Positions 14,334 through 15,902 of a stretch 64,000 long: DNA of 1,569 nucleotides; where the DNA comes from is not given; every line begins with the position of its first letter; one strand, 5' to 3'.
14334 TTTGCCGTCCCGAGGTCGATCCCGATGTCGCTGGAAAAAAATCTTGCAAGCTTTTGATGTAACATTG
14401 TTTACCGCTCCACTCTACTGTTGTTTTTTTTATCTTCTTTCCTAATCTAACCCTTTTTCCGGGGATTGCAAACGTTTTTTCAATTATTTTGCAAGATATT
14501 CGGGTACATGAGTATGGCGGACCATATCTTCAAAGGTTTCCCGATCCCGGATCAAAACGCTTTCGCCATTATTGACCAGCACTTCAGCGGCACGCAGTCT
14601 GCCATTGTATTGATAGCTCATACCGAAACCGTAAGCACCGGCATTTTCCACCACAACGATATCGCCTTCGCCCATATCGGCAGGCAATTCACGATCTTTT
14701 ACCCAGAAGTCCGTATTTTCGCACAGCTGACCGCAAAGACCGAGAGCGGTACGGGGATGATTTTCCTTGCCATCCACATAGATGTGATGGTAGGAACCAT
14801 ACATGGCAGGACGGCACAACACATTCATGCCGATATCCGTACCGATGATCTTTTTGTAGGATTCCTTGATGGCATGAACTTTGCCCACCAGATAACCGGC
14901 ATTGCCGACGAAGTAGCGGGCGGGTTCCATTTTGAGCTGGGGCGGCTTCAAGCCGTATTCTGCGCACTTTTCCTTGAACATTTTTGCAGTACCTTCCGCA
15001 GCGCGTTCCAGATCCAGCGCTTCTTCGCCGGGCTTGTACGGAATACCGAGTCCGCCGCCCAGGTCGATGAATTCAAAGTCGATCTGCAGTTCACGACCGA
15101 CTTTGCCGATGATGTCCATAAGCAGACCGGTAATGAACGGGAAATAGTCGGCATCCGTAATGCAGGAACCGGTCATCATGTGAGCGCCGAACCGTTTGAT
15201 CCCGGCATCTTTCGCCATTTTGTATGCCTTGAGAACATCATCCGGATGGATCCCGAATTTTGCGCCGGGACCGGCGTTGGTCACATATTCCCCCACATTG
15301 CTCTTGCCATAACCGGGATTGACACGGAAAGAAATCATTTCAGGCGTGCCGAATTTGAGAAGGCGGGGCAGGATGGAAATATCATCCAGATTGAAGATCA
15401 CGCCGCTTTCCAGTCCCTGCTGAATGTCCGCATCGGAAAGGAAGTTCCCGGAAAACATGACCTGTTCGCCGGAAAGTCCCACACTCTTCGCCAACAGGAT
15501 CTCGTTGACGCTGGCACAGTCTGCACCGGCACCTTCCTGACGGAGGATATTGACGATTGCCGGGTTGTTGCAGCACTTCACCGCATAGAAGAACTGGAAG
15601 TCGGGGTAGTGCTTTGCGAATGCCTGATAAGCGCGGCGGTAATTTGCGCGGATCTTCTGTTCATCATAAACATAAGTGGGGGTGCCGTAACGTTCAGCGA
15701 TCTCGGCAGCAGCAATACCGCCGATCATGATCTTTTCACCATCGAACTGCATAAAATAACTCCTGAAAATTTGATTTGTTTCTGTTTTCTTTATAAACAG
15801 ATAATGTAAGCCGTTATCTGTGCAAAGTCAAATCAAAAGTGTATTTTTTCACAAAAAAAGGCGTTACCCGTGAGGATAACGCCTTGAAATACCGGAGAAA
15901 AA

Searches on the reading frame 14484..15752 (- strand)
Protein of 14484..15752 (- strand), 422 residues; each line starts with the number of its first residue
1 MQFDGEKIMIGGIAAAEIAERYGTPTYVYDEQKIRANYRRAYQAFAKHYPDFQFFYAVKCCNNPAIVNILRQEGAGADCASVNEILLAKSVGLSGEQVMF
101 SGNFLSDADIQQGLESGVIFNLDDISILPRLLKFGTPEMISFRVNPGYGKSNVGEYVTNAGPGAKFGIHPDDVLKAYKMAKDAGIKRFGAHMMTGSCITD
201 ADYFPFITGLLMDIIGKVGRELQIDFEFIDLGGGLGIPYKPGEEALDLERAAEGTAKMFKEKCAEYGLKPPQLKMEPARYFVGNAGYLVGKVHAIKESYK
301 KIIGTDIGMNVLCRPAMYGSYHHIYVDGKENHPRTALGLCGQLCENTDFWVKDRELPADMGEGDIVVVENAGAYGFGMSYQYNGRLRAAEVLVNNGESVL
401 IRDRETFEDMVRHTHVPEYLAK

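Call 54: search_protein_families(library=pfam, proteins=[window:14484-15752:-], max_evalue=0.00001)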
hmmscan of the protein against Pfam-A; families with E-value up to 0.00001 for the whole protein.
window:14484-15752:- (422 aa): 2 families
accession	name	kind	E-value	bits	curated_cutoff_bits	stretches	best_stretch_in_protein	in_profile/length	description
PF02784.22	Orn_Arg_deC_N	-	1.4e-38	133.1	23.4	1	38-283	4-247/247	Pyridoxal-dependent decarboxylase, pyridoxal binding domain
PF00278.28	Orn_DAP_Arg_deC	-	4.2e-21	75.5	23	1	27-372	2-95/95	Pyridoxal-dependent decarboxylase, C-terminal sheet domain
